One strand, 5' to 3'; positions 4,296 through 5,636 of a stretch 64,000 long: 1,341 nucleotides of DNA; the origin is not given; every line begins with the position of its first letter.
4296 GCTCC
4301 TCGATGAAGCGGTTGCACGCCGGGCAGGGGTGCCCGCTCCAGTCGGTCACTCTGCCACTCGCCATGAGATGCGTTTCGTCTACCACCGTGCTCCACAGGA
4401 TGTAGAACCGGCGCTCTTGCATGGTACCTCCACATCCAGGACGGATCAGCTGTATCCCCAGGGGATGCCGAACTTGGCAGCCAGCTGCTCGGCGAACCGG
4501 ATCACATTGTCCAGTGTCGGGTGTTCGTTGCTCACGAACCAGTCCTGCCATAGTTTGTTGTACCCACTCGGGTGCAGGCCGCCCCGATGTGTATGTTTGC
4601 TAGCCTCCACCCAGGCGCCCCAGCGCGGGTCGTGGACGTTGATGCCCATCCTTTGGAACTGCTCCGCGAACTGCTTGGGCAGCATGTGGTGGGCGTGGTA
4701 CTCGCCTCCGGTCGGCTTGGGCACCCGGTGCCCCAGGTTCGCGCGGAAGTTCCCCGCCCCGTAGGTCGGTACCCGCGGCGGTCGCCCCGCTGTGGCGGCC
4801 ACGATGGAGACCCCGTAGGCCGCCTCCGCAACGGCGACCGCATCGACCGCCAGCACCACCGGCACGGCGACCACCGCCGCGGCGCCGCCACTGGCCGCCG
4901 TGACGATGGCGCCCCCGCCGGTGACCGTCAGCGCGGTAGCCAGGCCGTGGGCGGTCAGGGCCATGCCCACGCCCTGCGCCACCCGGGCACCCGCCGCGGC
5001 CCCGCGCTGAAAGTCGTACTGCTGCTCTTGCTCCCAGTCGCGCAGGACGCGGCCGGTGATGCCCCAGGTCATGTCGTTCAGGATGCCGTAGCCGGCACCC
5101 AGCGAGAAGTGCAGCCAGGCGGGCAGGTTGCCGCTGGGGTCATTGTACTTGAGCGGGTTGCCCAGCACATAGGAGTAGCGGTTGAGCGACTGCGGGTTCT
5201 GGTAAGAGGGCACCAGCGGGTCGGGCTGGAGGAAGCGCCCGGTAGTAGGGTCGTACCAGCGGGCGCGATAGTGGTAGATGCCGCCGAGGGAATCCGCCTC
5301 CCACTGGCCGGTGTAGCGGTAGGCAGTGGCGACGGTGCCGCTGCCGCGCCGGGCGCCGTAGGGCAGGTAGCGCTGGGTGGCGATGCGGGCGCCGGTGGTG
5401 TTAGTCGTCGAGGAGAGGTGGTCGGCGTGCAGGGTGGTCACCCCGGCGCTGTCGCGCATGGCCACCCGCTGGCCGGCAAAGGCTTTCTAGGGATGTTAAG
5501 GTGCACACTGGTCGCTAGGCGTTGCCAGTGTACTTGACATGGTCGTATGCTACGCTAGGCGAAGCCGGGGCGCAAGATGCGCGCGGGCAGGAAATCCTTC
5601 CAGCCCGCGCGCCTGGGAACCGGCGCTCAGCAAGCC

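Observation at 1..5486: Array of displaced rhs toxin tips and immunity genes with no intact rhs gene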

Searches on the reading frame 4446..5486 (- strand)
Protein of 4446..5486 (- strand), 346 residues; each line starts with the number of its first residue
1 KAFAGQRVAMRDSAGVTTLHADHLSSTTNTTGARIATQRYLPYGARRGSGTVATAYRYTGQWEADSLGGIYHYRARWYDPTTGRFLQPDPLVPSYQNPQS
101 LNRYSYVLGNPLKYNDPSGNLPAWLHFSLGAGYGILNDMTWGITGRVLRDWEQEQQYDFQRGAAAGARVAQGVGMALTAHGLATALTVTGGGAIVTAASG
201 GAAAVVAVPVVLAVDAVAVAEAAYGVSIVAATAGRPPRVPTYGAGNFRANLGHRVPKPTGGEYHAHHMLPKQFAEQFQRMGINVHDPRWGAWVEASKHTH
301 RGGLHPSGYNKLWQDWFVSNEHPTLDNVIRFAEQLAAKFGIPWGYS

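Call 5: search_protein_families(library=pfam, proteins=[window:4446-5465:-], max_evalue=0.01)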
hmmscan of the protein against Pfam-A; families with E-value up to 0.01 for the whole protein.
window:4446-5465:- (339 aa): 2 families
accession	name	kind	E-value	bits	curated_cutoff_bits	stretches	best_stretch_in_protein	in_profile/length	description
PF09533.15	DUF2380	-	9.2e-07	28.9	26.3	1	250-334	93-179/187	Predicted lipoprotein of unknown function (DUF2380)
PF14412.12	AHH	-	0.0067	16.9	22.3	0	251-305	12-78/111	A nuclease family of the HNH/ENDO VII superfamily with conserved AHH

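Call 6: search_protein_families(library=ncbifam, proteins=[window:4446-5465:-], max_evalue=0.01)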
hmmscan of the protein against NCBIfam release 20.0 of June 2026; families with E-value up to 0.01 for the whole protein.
window:4446-5465:- (339 aa): 3 families
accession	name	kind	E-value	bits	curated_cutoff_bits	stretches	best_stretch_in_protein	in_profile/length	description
TIGR03696.1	Rhs_assc_core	domain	1.1e-20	73.9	32.5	1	33-112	1-75/76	RHS repeat-associated core domain-containing protein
TIGR02269.1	TIGR02269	equivalog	3.1e-06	26.9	85.75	1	242-333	109-201/209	SitA6 family polymorphic toxin lipoprotein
NF041261.1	RHS_core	equivalog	0.0017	16.2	2000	1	45-112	1199-1260/1261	RHS element core protein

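Call 10: find_homologous_proteins(query=window:4446-5486:-, max_evalue=0.00001)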
Query window:4446-5486:- (346 aa): 59 proteins with E <= 0.00001 among 8000 candidates.
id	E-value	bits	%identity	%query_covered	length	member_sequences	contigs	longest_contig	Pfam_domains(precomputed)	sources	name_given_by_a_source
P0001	8.7e-195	665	88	97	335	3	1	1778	-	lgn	-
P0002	7.2e-192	655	86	97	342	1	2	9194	-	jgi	jgi:RHS repeat-associated protein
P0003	1.7e-65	240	42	80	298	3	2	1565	-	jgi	jgi:RHS repeat-associated protein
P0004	2.5e-63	232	40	97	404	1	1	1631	PF25023.2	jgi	jgi:RHS repeat-associated protein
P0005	3.1e-62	229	95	32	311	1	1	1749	-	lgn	-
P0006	2.2e-57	213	45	73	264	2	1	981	-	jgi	-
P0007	7.3e-56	208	40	77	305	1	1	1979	-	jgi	jgi:hypothetical protein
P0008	2.0e-41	160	34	96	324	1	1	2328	-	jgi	-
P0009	1.2e-35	141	64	31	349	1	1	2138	-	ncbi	-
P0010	2.8e-35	140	63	32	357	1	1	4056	-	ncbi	-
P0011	8.3e-35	139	43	52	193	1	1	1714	-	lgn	-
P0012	7.3e-33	132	86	21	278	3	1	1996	-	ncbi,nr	ncbi:MAG: hypothetical protein GX657_13625, partial [Chloroflexi bacterium]|nr:hypothetical protein 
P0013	7.0e-32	129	60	34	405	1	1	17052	-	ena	-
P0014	6.9e-26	109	48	33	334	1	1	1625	PF25023.2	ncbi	ncbi:MAG: RHS repeat-associated core domain-containing protein, partial [Chloroflexia bacterium]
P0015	1.1e-25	109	50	37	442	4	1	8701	PF25023.2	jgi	jgi:RHS repeat-associated protein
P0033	1.8e-22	98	52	33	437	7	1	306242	PF25023.2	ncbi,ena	-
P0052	1.8e-12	65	40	30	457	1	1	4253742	-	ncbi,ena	-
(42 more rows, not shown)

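Call 12: find_encoding_contigs(protein=P0002, flank=10000, max_places=4)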
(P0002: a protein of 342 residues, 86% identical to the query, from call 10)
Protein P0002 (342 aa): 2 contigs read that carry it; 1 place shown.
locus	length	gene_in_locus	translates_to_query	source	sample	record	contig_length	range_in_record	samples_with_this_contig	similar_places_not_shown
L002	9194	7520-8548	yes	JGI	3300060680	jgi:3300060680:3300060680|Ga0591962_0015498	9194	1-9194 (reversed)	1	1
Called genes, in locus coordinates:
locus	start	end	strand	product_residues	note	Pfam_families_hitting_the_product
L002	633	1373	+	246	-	PF23023:Anti-Pycsar_Apyc1, PF00753:Lactamase_B, PF12706:Lactamase_B_2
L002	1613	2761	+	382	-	PF13531:SBP_bac_11 (weak), PF01547:SBP_bac_1, PF13416:SBP_bac_8, PF13343:SBP_bac_6 (weak)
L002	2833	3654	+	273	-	PF00528:BPD_transp_1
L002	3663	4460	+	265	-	PF00528:BPD_transp_1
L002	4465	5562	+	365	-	PF02463:SMC_N (faint), PF13476:AAA_23 (weak), PF00005:ABC_tran, PF13304:AAA_21 (faint)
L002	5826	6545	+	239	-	PF04191:PEMT (weak), PF04140:ICMT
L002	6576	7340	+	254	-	-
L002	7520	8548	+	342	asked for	-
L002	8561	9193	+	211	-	?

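Call 18: find_related_loci(query=window:4446-5486:-, collection=genome_contigs, flank=10000)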
Query window:4446-5486:- (346 aa) in genome_contigs; peptide patterns used: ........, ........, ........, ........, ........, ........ (x = any residue, [..] = any of these).
593 stretches matched a pattern; 5 encode a relative of the query (tblastn E <= 1e-3); 5 distinct loci.
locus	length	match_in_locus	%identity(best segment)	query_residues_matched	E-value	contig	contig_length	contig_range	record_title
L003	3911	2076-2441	52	3-120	8e-29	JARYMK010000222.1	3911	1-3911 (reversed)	MAG: Anaerolineae bacterium isolate A05DMB-I-30 NODE_222_length_3911_cov_5.934272, whole genome shotgun sequence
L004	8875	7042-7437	40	3-129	9e-23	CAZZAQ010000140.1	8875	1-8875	MAG TPA_asm: uncultured Bifidobacterium sp. isolate SRP119689_co1_255 genome assembly, contig: NODE_12430_length_8875_co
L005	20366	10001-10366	43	3-121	3e-20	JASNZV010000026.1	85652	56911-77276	MAG: Caldilineaceae bacterium isolate CHLO-10 HKU-EGSB-CHLO-10_26, whole genome shotgun sequence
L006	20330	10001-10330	36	19-119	1e-9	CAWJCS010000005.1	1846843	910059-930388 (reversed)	MAG: uncultured delta proteobacterium isolate MFD04944.bin.1.40 genome assembly, contig: contig_33970, whole genome shot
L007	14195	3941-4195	37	52-140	6e-9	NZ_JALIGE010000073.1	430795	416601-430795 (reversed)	Scandinavium hiltneri strain H11S7 NODE_4_length_430795_cov_77.867689, whole genome shotgun sequence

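Call 24: find_encoding_contigs(protein=P0001, flank=10000, max_places=4)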
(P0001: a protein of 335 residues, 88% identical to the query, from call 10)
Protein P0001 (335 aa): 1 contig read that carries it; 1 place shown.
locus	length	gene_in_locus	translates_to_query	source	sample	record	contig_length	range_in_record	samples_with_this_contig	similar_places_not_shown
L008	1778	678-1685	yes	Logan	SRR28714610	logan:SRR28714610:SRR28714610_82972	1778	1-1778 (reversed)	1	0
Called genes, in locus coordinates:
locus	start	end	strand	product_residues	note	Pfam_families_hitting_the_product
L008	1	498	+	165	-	?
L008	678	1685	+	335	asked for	-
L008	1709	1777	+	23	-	?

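Call 25: find_encoding_contigs(protein=P0005, flank=10000, max_places=4)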
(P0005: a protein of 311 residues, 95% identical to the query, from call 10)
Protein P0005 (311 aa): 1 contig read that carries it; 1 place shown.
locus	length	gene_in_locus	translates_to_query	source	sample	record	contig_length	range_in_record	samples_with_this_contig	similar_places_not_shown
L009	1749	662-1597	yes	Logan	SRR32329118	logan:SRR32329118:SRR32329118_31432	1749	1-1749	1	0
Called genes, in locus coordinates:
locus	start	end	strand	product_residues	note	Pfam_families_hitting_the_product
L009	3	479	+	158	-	?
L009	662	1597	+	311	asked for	-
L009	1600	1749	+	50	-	?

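Call 38: search_protein_families(library=pfam, proteins=[P0005, P0012], max_evalue=0.05)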
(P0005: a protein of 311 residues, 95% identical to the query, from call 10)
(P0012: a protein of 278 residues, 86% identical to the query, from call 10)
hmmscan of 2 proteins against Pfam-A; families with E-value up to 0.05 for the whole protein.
P0005 (311 aa): 0 families

P0012 (278 aa): 1 family
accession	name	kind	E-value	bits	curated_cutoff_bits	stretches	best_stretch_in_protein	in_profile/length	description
PF15535.12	Ntox37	-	0.0017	19.3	27.8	1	228-270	37-78/78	Bacterial toxin 37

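Call 42: search_protein_families(library=padloc, proteins=[window:4446-5465:-], max_evalue=0.01)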
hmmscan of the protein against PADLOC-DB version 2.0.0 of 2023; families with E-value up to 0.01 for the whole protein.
window:4446-5465:- (339 aa): 0 families

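Call 46: find_encoding_contigs(protein=P0033, flank=8000, max_places=1)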
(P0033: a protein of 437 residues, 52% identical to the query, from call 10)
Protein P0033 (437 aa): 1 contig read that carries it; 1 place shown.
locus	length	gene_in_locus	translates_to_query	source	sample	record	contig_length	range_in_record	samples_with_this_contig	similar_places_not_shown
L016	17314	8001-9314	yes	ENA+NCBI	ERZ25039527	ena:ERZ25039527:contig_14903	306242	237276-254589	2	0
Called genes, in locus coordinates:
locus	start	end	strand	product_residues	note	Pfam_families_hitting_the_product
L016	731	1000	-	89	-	-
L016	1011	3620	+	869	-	PF05593:RHS_repeat (faint)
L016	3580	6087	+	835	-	PF05593:RHS_repeat (faint), PF25023:TEN_YD-shell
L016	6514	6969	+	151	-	PF14137:DUF4304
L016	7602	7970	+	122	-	PF15428:Imm26 (weak)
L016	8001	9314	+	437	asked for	PF25023:TEN_YD-shell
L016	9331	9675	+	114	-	-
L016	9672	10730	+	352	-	PF25023:TEN_YD-shell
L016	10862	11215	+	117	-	-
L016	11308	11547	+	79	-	-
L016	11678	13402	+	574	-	PF00768:Peptidase_S11, PF13354:Beta-lactamase2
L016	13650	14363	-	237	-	-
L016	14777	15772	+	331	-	-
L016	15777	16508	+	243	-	PF02224:Cytidylate_kin, PF13189:Cytidylate_kin2, PF13207:AAA_17 (faint)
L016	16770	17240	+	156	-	PF22058:X25_BaPul_like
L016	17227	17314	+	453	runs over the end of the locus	PF22058:X25_BaPul_like, PF00128:Alpha-amylase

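Call 47: find_encoding_contigs(protein=P0052, flank=8000, max_places=1)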
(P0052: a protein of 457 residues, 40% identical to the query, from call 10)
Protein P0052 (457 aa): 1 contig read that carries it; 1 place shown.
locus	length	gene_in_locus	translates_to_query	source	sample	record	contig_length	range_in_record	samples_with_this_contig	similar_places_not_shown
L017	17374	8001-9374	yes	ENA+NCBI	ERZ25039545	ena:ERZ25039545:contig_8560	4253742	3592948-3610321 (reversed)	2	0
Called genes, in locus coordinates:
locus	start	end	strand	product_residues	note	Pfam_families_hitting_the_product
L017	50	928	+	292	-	PF05406:WGR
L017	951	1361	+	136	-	-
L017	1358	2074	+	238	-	-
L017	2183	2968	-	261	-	-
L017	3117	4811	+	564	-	PF13531:SBP_bac_11, PF00092:VWA, PF13519:VWA_2, PF13768:VWA_3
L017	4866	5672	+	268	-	-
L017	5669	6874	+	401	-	PF13531:SBP_bac_11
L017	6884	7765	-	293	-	PF00248:Aldo_ket_red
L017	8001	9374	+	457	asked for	-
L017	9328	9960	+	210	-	-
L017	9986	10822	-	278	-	-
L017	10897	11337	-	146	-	PF13801:Metal_resist, PF07813:LTXXQ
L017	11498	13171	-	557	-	PF13529:Peptidase_C39_2 (weak)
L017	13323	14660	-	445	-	-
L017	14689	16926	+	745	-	PF07733:DNA_pol3_alpha, PF17657:DNA_pol3_finger, PF14579:HHH_6, PF01336:tRNA_anti-codon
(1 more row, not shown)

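Call 73: predict_structure(alignment_id=A5)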
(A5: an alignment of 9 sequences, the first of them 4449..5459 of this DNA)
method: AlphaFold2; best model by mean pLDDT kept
length: 337 residues; sequences in the alignment: 9
mean_pLDDT: 46.9   pTM: 0.38
mean pLDDT of the five models: 46.9, 45.4, 44.3, 44.0, 41.2
residues with pLDDT >= 90: 4; 70-90: 80; 50-70: 17; < 50: 236
segments of 3 or more residues with pLDDT < 50: 1-150, 156-172, 174-231, 290-297
pLDDT, mean of each block of 10 residues (from residue 1): 22 23 27 30 31 26 30 32 28 25 28 43 44 33 41 48 45 45 29 25 35 42 40 68 73 81 83 80 71 50 89 84 84 64
secondary structure, 60 per line:
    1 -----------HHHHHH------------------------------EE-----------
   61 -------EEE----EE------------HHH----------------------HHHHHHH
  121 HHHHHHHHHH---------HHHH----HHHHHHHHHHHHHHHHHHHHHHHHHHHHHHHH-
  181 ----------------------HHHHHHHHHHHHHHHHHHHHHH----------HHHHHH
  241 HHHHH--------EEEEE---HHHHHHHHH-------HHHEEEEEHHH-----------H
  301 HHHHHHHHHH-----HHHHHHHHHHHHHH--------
elements in order: H12-17 E68-70 H114-130 H140-143 H148-179 H203-224 H235-245 E254-258 H262-270 E281-285 H300-310 H316-329

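Call 78: search_solved_structures(query=A5, max_evalue=1, show_alignments=0)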
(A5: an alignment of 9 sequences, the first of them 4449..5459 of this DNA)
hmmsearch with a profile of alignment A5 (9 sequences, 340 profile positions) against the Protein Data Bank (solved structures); distinct sequences matched with E-value up to 1: 40.
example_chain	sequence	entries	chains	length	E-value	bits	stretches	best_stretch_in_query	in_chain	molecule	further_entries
8fjp_A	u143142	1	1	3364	2.1e-13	53.5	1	11-120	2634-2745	salivary gland surface protein 1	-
9c4k_Q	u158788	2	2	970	7.9e-13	51.6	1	23-116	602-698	Toxin subunit YenC2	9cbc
9on3_A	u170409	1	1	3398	1.9e-11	47.1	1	8-116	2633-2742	SGS4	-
4igl_B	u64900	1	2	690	1.1e-10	44.6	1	23-108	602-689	YenC2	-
6h6e_F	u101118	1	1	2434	3e-10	43.1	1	22-115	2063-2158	TcdB2,TccC3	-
6suf_F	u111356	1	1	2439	3e-10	43.1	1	22-115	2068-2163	TcdB2,TccC3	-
5kis_B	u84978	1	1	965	5.9e-10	42.1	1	23-111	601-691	RHS2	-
6suq_A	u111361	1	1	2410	1e-09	41.4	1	22-113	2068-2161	TcdB2,TccC3,Genome polyprotein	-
6sup_A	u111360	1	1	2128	4.1e-09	39.4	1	22-109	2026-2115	TcdB2,TccC3,Cell division control protein 42 homolog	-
6h6f_F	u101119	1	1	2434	4.2e-09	39.3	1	22-115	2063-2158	TcdB2,TccC3,TccC3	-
6sue_F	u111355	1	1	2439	4.3e-09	39.3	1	22-115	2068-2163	TcdB2,TccC3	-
6h6g_A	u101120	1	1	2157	2.3e-08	36.9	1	22-108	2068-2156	TcdB2,TccC3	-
4o9x_A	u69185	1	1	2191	2.3e-08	36.9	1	22-108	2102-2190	TcdB2, TccC3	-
6l7i_G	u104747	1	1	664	1.1e-07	34.6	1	22-108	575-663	TccC2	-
8h8a_A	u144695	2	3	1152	4.5e-07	32.7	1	41-108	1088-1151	Putative Rhs-family protein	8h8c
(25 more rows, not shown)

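Call 79: fold_search(model_id=the predicted structure, library=pdb)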
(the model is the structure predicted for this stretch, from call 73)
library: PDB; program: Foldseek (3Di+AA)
matches with E <= 10: 45; with E <= 0.001: 0
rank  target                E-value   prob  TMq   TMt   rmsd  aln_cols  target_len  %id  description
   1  9mh0_L                1.1e+00  0.11  0.15  0.28  18.4       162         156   20  Dunaliella salina PSI-LHCI supercomplex (released 2025-06-25)
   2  9mgw_L                1.3e+00  0.10  0.15  0.26  18.4       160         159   18  Dunaliella salina PSI-LHCI-TIDI1 supercomplex (released 2025-06-25)
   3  8j7a_L                1.4e+00  0.12  0.15  0.28  18.9       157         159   19  Coordinates of Cryo-EM structure of the Arabidopsis thaliana PSI in state 1 (PSI-ST1) (released 2023-11-15)
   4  8j6z_L                2.2e+00  0.09  0.15  0.27  19.1       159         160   19  Cryo-EM structure of the Arabidopsis thaliana photosystem I(PSI-LHCII-ST2) (released 2023-11-15)
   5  7xqp_L                2.2e+00  0.08  0.14  0.25  17.9       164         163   15  PSI-LHCI-LHCII-Lhcb9 supercomplex of Physcomitrella patens (released 2023-04-26)
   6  9mh1_L                2.4e+00  0.11  0.14  0.33  16.4       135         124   12  Dunaliella tertiolecta PSI-LHCI supercomplex (released 2025-06-25)
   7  9gbi_L                2.9e+00  0.08  0.14  0.28  18.8       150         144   17  Cryo-EM structure of Arabidopsis thaliana PSI-LHCI wild-type (released 2025-08-13)
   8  6ly5_H                3.0e+00  0.03  0.09  0.17  19.7       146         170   18  Organization and energy transfer in a huge diatom PSI-FCPI supercomplex (released 2020-10-21)
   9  6uzv_0                3.6e+00  0.08  0.15  0.27  16.3       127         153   21  The structure of a red shifted photosystem I complex (released 2020-09-16)
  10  7ksq_L                3.6e+00  0.06  0.15  0.26  18.6       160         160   16  The Structure of the moss PSI-LHCI reveals the evolution of the LHCI antenna (released 2022-03-30)
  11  8bcv_L                4.0e+00  0.05  0.09  0.18  18.2       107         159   20  Photosystem I assembly intermediate of Avena sativa (released 2023-11-01)
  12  7zq9_L2               4.2e+00  0.09  0.14  0.38  16.2       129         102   14  Dimeric PSI of Chlamydomonas reinhardtii at 2.74 A resolution (symmetry expanded) (released 2022-11-23)
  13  7yca_L                4.2e+00  0.06  0.14  0.25  18.9       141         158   16  Cryo-EM structure of the PSI-LHCI-Lhcp supercomplex from Ostreococcus tauri (released 2023-04-26)
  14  9grx_l                4.2e+00  0.04  0.14  0.24  18.6       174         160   21  NDH-PSI-LHCI supercomplex from S. oleracea (released 2025-02-12)
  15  5krw_MODEL_1_A        4.4e+00  0.18  0.20  0.39   9.1       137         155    9  Recognition and targeting mechanisms by chaperones in flagella assembly and operation (released 2016-08-17)
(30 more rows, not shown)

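Call 84: find_encoding_contigs(protein=P0008, flank=10000, max_places=2)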
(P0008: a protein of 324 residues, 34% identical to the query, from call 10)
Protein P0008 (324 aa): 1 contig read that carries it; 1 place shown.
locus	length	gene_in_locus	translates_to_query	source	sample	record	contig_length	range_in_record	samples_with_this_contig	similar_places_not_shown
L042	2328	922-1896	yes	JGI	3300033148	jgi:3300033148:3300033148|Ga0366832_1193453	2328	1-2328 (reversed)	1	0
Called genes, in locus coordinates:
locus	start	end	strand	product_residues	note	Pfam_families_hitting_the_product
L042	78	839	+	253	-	-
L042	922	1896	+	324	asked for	-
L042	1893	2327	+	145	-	?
